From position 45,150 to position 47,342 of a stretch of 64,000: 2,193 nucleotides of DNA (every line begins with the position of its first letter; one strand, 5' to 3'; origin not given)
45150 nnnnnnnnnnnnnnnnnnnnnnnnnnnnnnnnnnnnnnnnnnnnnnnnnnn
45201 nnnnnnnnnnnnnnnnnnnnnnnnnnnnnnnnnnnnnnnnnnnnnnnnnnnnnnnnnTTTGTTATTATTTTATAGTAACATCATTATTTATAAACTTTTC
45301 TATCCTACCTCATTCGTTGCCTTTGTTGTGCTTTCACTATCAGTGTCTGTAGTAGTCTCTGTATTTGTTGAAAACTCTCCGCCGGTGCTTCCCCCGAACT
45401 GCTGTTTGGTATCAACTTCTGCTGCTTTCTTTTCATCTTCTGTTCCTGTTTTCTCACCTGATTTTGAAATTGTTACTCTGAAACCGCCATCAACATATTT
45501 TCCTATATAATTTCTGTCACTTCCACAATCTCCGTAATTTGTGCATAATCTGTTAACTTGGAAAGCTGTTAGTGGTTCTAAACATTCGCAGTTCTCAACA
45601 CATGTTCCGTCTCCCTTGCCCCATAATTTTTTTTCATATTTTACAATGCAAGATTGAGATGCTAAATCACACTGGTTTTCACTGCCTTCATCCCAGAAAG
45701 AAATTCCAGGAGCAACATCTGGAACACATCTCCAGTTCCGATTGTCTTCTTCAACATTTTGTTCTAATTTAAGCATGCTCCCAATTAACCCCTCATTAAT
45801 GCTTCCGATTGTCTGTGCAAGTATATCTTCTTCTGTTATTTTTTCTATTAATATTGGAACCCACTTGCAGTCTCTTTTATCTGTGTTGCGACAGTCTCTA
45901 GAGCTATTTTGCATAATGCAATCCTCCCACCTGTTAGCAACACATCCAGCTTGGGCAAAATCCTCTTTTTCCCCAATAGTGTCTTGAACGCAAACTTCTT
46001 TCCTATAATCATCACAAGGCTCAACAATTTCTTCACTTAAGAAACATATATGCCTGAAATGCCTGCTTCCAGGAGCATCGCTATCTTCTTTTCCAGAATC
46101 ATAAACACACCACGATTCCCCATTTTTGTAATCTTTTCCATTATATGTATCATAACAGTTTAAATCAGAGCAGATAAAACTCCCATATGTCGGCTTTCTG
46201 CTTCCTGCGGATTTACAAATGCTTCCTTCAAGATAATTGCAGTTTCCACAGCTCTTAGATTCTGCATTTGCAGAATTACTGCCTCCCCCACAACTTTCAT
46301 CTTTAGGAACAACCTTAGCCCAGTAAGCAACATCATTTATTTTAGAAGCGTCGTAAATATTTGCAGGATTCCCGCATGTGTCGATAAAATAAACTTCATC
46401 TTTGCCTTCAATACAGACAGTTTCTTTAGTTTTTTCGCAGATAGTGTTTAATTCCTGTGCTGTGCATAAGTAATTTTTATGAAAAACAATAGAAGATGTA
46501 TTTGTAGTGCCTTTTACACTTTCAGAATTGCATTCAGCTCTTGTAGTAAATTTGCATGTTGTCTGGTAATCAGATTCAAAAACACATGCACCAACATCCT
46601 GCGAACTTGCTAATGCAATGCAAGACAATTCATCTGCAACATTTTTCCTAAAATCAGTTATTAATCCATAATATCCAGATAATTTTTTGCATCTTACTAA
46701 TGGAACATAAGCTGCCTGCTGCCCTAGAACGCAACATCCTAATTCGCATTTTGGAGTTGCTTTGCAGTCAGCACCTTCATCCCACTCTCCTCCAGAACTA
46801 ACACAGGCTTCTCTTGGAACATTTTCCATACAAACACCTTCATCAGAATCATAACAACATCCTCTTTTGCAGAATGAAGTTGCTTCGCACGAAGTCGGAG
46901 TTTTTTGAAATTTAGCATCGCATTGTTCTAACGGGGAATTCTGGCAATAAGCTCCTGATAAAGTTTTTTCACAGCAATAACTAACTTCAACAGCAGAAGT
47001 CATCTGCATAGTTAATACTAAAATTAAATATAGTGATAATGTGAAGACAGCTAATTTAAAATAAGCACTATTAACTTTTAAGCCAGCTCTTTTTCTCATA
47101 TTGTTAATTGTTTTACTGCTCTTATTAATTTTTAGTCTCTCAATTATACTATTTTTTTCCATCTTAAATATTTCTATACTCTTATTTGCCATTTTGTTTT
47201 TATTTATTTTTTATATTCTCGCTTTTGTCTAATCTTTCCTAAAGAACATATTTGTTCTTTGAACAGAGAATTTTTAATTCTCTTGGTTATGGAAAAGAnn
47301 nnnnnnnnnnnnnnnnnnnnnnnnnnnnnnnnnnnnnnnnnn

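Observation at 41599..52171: Rosetta-stone relationship: the ~1306-aa protein equals the 630-aa type-A protein plus the 749-aa type-B protein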

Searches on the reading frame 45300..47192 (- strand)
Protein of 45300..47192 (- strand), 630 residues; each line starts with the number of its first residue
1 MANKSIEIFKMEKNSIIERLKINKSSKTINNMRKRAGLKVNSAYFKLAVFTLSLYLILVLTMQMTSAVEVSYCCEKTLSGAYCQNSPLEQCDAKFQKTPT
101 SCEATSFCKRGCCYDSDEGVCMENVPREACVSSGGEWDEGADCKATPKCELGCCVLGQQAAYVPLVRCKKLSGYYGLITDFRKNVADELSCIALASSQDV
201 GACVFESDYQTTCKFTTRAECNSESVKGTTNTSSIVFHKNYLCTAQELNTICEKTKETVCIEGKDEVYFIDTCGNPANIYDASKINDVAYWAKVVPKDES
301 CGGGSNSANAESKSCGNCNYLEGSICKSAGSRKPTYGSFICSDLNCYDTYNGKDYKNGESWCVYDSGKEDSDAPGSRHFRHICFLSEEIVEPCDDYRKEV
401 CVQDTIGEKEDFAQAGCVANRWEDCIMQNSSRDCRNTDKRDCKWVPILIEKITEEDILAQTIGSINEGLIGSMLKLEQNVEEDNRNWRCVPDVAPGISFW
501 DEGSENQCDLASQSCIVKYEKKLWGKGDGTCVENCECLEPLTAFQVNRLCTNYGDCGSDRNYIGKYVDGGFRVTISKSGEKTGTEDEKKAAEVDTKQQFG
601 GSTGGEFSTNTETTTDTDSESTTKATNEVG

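Call 8: search_protein_families(library=pfam, proteins=[window:45300-47192:-], max_evalue=0.1)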
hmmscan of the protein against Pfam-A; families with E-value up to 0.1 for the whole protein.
window:45300-47192:- (630 aa): 0 families

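Call 17: find_homologous_proteins(query=window:45300-47192:-, max_evalue=0.00001)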
Query window:45300-47192:- (630 aa): 1350 proteins with E <= 0.00001 among 5299 candidates; the best 120 are listed.
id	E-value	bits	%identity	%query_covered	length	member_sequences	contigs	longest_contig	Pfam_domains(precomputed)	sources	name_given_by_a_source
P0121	0.0e+0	1437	100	98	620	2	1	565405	-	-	-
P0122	1.1e-225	769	58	89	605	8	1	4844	-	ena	-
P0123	4.7e-224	764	57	91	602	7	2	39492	-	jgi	-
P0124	4.1e-219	747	55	92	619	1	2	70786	-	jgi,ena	-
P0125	1.2e-213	729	55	88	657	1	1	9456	-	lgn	-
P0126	5.9e-211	720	57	88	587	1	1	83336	-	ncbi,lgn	-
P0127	1.2e-207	710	54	89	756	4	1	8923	-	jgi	-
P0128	2.2e-207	709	55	93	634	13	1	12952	-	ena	-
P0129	3.9e-207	708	55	89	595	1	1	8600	-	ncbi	-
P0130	1.2e-206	706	51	99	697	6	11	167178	-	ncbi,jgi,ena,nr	ncbi:hypothetical protein J4466_00775 [Candidatus Pacearchaeota archaeon]|nr:hypothetical protein [C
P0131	7.0e-206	704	51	92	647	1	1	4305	-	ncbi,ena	-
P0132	6.4e-202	691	56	85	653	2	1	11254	-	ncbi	-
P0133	9.2e-202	690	56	84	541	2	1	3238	-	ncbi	ncbi:MAG: hypothetical protein AABW91_01295, partial [Nanoarchaeota archaeon]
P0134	2.0e-200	686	52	93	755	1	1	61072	-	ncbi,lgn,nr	ncbi:hypothetical protein HYW74_00755 [Candidatus Pacearchaeota archaeon]|nr:hypothetical protein [C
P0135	1.9e-199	682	51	95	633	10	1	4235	-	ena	-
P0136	2.5e-198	679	55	87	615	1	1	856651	-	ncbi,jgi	ncbi:MAG: hypothetical protein WC781_04260 [Candidatus Pacearchaeota archaeon]|jgi:hypothetical prot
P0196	7.4e-161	555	47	85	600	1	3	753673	-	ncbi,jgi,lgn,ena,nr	ncbi:MAG TPA: hypothetical protein P5277_02780 [Candidatus Paceibacterota bacterium]|nr:hypothetical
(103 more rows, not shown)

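Call 19: find_encoding_contigs(protein=P0136, flank=10000, max_places=2)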
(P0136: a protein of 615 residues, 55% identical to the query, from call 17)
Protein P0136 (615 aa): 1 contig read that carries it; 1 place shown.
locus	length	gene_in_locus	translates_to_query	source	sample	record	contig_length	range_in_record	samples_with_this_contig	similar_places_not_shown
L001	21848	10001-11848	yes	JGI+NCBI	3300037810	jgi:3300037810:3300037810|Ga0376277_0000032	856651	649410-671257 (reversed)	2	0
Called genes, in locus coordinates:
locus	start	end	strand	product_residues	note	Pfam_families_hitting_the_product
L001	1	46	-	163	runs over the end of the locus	-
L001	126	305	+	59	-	-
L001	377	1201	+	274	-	-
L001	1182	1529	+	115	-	-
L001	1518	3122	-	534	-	-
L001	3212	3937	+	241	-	PF00705:PCNA_N, PF02747:PCNA_C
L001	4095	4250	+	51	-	-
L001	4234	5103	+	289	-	-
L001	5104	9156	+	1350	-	-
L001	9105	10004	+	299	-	-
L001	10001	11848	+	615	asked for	-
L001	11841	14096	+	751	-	-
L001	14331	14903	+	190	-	-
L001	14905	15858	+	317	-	-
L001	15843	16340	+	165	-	-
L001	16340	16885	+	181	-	-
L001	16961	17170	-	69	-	PF25212:HVO_A0114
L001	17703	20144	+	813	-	PF05124:S_layer_C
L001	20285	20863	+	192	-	-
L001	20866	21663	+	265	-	-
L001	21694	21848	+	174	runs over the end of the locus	-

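Call 20: find_encoding_contigs(protein=P0196, flank=10000, max_places=2)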
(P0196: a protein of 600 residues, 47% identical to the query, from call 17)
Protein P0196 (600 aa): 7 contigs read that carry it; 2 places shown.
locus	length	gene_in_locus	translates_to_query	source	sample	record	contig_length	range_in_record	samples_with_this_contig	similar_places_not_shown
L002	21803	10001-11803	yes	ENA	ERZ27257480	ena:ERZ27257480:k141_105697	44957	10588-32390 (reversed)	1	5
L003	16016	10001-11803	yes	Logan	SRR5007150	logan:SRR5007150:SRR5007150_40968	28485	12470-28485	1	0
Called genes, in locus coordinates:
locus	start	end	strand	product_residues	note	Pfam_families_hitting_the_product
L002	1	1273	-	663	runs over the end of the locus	-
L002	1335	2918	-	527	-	PF01896:DNA_primase_S (weak)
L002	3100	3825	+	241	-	PF00705:PCNA_N, PF02747:PCNA_C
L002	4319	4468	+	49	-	PF01402:RHH_1 (weak)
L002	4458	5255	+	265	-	-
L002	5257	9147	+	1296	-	-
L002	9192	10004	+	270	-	-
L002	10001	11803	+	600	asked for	-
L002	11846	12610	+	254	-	-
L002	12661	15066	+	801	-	-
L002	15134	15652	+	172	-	-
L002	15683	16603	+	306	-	-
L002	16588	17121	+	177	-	-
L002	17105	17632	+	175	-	-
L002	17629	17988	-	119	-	PF25212:HVO_A0114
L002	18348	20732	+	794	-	PF05124:S_layer_C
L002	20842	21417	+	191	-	-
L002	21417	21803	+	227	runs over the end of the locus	-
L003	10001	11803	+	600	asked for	-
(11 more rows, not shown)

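Call 36: predict_structure(alignment_id=A1)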
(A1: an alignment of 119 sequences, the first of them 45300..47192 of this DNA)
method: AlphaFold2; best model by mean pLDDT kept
length: 630 residues; sequences in the alignment: 119
mean_pLDDT: 81.2   pTM: 0.66
mean pLDDT of the five models: 81.2, 80.4, 79.3, 79.3, 78.8
residues with pLDDT >= 90: 310; 70-90: 173; 50-70: 69; < 50: 78
segments of 3 or more residues with pLDDT < 50: 1-7, 9-14, 18-38, 583-590, 592-619
pLDDT, mean of each block of 10 residues (from residue 1): 43 49 44 44 64 83 65 96 96 96 92 93 95 94 91 93 95 91 95 93 95 95 75 90 98 98 97 98 98 96 85 96 95 97 97 96 88 83 97 91 87 94 90 81 80 70 60 50 74 82 83 85 76 86 87 86 77 73 48 45 37 40 52
secondary structure, 60 per line:
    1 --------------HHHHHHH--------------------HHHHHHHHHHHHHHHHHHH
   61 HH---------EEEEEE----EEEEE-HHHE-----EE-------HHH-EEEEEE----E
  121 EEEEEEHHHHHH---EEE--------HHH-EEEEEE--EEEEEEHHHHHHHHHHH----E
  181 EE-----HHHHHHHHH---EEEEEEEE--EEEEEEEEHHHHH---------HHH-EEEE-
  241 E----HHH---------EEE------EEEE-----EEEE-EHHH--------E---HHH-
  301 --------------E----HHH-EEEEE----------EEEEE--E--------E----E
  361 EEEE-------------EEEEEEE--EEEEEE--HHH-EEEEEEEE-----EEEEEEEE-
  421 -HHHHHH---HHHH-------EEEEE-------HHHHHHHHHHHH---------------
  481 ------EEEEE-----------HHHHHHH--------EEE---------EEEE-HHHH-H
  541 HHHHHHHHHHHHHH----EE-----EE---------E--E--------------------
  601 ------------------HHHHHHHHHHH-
elements in order: H15-21 H42-62 E72-77 E82-86 E110-115 E120-126 H127-132 E136-138 E151-156 E159-164 H165-175 E180-182 H188-196 E200-207 E210-217 H218-222 E236-239 E258-260 E267-270 E276-279 E324-328 E339-343 E360-364 E378-384 E387-392 E399-406 E412-419 H422-427 H431-434 E442-446 H454-465 E487-491 H503-509 E518-520 E530-533 H535-538 H540-554 H619-629

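Call 40: fold_search(model_id=the predicted structure, library=pdb)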
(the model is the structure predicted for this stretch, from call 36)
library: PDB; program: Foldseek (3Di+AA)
matches with E <= 10: 65; with E <= 0.001: 0
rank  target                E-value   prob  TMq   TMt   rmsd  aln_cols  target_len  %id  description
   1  8ebb_A                4.8e-01  0.12  0.08  0.20   9.2        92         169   21  Crystal structure of SIX6 from Fusarium oxysporum f. sp. lycopersici (released 2023-06-21)
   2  3ol2_A                4.8e-01  0.03  0.06  0.06  22.1       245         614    9  Receptor-ligand structure of Human Semaphorin 4D with Plexin B1. (released 2010-10-13)
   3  9w4x_MODEL_1_A        5.4e-01  0.08  0.06  0.26   7.1        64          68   17  N-terminal half domain of EPC3 (released 2025-11-19)
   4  8ebb_B                9.4e-01  0.10  0.08  0.21   8.9        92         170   18  Crystal structure of SIX6 from Fusarium oxysporum f. sp. lycopersici (released 2023-06-21)
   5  9lgi_A                9.9e-01  0.13  0.05  0.05   9.2        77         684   14  Cryo-EM structure of a type II-D CRISPR-Cas9 in complex with single-guided RNA and double-stranded DNA (released 2025-08-20)
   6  7zb1_A                1.4e+00  0.03  0.10  0.09  16.0       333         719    8  S580A with 18mer (released 2022-07-06)
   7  8wrp_A                1.5e+00  0.03  0.07  0.07  19.7       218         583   15  Cryo-EM structure of Cas12-1 with 20 nt complementary heteroduplex (released 2025-04-16)
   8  9auf_A                1.5e+00  0.08  0.06  0.08   9.9        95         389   14  Cas9d 20bp R-loop Complex (released 2025-01-15)
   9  6xny_B                1.7e+00  0.02  0.07  0.10  19.6       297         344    9  Structure of RAG1 (R848M/E649V)-RAG2-DNA Strand Transfer Complex (Paired-Form) (released 2020-08-26)
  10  9exf_A                2.7e+00  0.02  0.08  0.12  17.4       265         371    7  Crystal structure of Yeast Clathrin Heavy Chain N-terminal domain bound to YAP1801 peptide (LIDM) (released 2024-11-13)
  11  8w2z_A                2.8e+00  0.02  0.06  0.06  10.4        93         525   14  Cas9d 6bp R-loop Seed Complex (released 2025-01-15)
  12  9hqk_B                3.0e+00  0.01  0.05  0.08  16.5       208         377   10  Bacteroides fragilis lipoprotein XusB bound to ferrichrome (released 2025-09-17)
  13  5n61_P                3.2e+00  0.01  0.05  0.06  14.4        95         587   12  RNA polymerase I initially transcribing complex (released 2017-04-05)
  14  7zb0_B                3.2e+00  0.01  0.09  0.08  15.0       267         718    9  macrocyclase OphP with 15mer (released 2022-07-06)
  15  5y31_B                3.6e+00  0.01  0.06  0.07  19.2       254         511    9  Crystal structure of human LGI1-ADAM22 complex (released 2018-05-02)
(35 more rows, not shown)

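Call 44: search_protein_families(library=ncbifam, proteins=[window:45300-47192:-], max_evalue=0.05)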
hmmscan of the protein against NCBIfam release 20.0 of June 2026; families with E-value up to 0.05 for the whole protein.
window:45300-47192:- (630 aa): 0 families

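Call 45: find_related_loci(query=A1, collection=genome_contigs, flank=10000)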
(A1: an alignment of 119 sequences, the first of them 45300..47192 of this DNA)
Query A1 (630 aa) in genome_contigs; peptide patterns used: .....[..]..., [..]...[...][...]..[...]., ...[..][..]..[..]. (x = any residue, [..] = any of these).
599 stretches matched a pattern (row limit reached: there are more); 535 encode a relative of the query (tblastn E <= 1e-3); the best 80 are kept; 80 distinct loci.
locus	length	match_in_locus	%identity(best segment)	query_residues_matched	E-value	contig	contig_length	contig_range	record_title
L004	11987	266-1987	57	40-610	0e+0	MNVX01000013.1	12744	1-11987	MAG: Candidatus Pacearchaeota archaeon CG1_02_32_21 cg1_0.2_scaffold_4697_c, whole genome shotgun sequence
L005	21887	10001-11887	51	9-629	0e+0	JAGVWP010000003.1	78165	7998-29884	Candidatus Pacearchaeota archaeon isolate RIFCSPHIGHO2_02_FULL_31_29 rifcsphigho2_02_scaffold_936, whole genome shotgun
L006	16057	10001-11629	57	65-617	0e+0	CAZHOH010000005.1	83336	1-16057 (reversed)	MAG TPA_asm: Candidatus Woesearchaeota archaeon isolate SRP141376_co4_235 genome assembly, contig: NODE_465_length_83336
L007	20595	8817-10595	52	13-598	0e+0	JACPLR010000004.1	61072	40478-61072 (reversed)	MAG: Candidatus Pacearchaeota archaeon isolate NC_groundwater_526_Ag_S-0.1um_30_12 S35_SO-1_scaffold_5253, whole genome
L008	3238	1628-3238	56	34-562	0e+0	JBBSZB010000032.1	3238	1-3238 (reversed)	MAG: Nanoarchaeota archaeon isolate H51-bin106_1 H51_bin106_1_000000000032, whole genome shotgun sequence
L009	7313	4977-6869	50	16-629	0e+0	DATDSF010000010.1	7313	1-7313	MAG TPA_asm: Candidatus Nanoarchaeia archaeon isolate SMAG_U7996 k141_69485, whole genome shotgun sequence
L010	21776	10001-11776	52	16-615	0e+0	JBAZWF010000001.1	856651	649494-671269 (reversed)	MAG: Candidatus Pacearchaeota archaeon isolate SO_2017_GW1_270 NODE_32_length_856651_cov_3.449720_OW334_2017, whole geno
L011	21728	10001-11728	52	46-627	0e+0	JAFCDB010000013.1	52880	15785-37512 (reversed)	Candidatus Pacearchaeota archaeon isolate Meg19_1012_Bin_278 Meg19_1012_Bin_278_scaffold_8323, whole genome shotgun sequ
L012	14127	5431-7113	51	47-612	0e+0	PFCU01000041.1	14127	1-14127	MAG: Candidatus Pacearchaeota archaeon CG10_big_fil_rev_8_21_14_0_10_30_48 CG10_8_21_14_0.10_scaffold_4644_c, whole geno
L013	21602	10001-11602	51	32-582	0e+0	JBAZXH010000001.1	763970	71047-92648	MAG: Candidatus Pacearchaeota archaeon isolate SO_2017_GW1_51 NODE_49_length_763970_cov_4.841685_OW334_2017, whole genom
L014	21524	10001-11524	53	65-575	4e-178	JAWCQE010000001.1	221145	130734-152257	MAG: Candidatus Pacearchaeota archaeon isolate JZ-2_201901_bins_146 JZ-2_201901_bins_146_scaffold_1, whole genome shotgu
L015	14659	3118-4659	52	46-576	2e-172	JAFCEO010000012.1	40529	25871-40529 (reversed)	Candidatus Pacearchaeota archaeon isolate Meg22_1214_Bin_14 Meg22_1214_Bin_14_scaffold_14382, whole genome shotgun seque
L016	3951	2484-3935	56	24-503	4e-179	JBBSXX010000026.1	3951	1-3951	MAG: Nanoarchaeota archaeon isolate H51-bin135_1 H51_bin135_1_000000000026, whole genome shotgun sequence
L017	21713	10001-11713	48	46-602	8e-169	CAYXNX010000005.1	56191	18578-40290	MAG TPA_asm: Candidatus Woesearchaeota archaeon isolate SRP252850_co1_133 genome assembly, contig: NODE_716_length_56191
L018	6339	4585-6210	49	22-581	6e-166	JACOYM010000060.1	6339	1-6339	MAG: Candidatus Pacearchaeota archaeon isolate NC_groundwater_179_Ag_S-0.1um_37_8 S4_GD2017_2_S1_scaffold_8941, whole ge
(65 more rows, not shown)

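Call 70: search_solved_structures(query=A1, max_evalue=1)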
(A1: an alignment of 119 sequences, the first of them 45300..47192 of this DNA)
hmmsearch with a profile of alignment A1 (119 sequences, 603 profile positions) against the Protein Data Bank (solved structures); distinct sequences matched with E-value up to 1: 0.

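Call 78: search_protein_families(library=phrogs, proteins=[window:45300-47192:-], max_evalue=0.01)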
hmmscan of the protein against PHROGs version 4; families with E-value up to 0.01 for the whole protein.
window:45300-47192:- (630 aa): 0 families

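Call 81: fold_search(model_id=the predicted structure, library=viral)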
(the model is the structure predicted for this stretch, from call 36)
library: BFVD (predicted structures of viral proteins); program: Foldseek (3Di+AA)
matches with E <= 10: 64; with E <= 0.001: 0
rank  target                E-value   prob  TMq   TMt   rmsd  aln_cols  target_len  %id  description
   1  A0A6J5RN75            8.2e-01  0.03  0.07  0.14  18.1       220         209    7  Uncharacterized protein [uncultured Caudovirales phage]
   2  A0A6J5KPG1            1.0e+00  0.06  0.07  0.10  20.5       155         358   14  HNHc domain containing protein [uncultured Caudovirales phage]
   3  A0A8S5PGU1            1.1e+00  0.02  0.07  0.08  17.4       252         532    9  Uncharacterized protein [Siphoviridae sp. ctwIa5]
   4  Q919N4                1.3e+00  0.02  0.10  0.09  29.8       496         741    9  CUN035 putative p91 capsid virion protein, similar to AcMNPV ORF83 [Culex nigripalpus nucleopolyhedrovirus (isolate Florida/1997)]
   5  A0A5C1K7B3            1.5e+00  0.02  0.05  0.14  12.5        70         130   11  Uncharacterized protein [Pseudomonas phage vB_PaeM_PS119XW]
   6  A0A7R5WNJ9            1.7e+00  0.07  0.07  0.15  11.7       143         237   10  Bro-N domain-containing protein [Diachasmimorpha longicaudata entomopoxvirus]
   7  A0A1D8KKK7            1.8e+00  0.01  0.05  0.07  31.2       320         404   10  Uncharacterized protein [Synechococcus phage S-CAM3]
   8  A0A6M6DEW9            2.0e+00  0.01  0.05  0.14  21.5       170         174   13  (no name in the UniProt tables at hand)
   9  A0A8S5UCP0            2.4e+00  0.01  0.10  0.10  30.9       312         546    8  Uncharacterized protein [Siphoviridae sp. ctgN495]
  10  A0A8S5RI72            2.6e+00  0.01  0.06  0.12  24.5       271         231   10  Uncharacterized protein [virus sp. ctML55]
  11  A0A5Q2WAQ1            2.6e+00  0.01  0.06  0.07  32.2       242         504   10  (no name in the UniProt tables at hand)
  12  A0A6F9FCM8            2.6e+00  0.01  0.07  0.04  32.0       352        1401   12  EO2-4 [Barramundi adomavirus]
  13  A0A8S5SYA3            2.8e+00  0.08  0.06  0.04   7.0        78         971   12  Phospholipase A1 [Podoviridae sp. ctKmJ5]
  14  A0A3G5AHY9            2.8e+00  0.05  0.05  0.12  13.1        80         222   16  Uncharacterized protein [Solumvirus sp.]
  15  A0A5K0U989            2.8e+00  0.02  0.05  0.16  14.3        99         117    7  Uncharacterized protein (Fragment) [Yasminevirus sp. GU-2018]
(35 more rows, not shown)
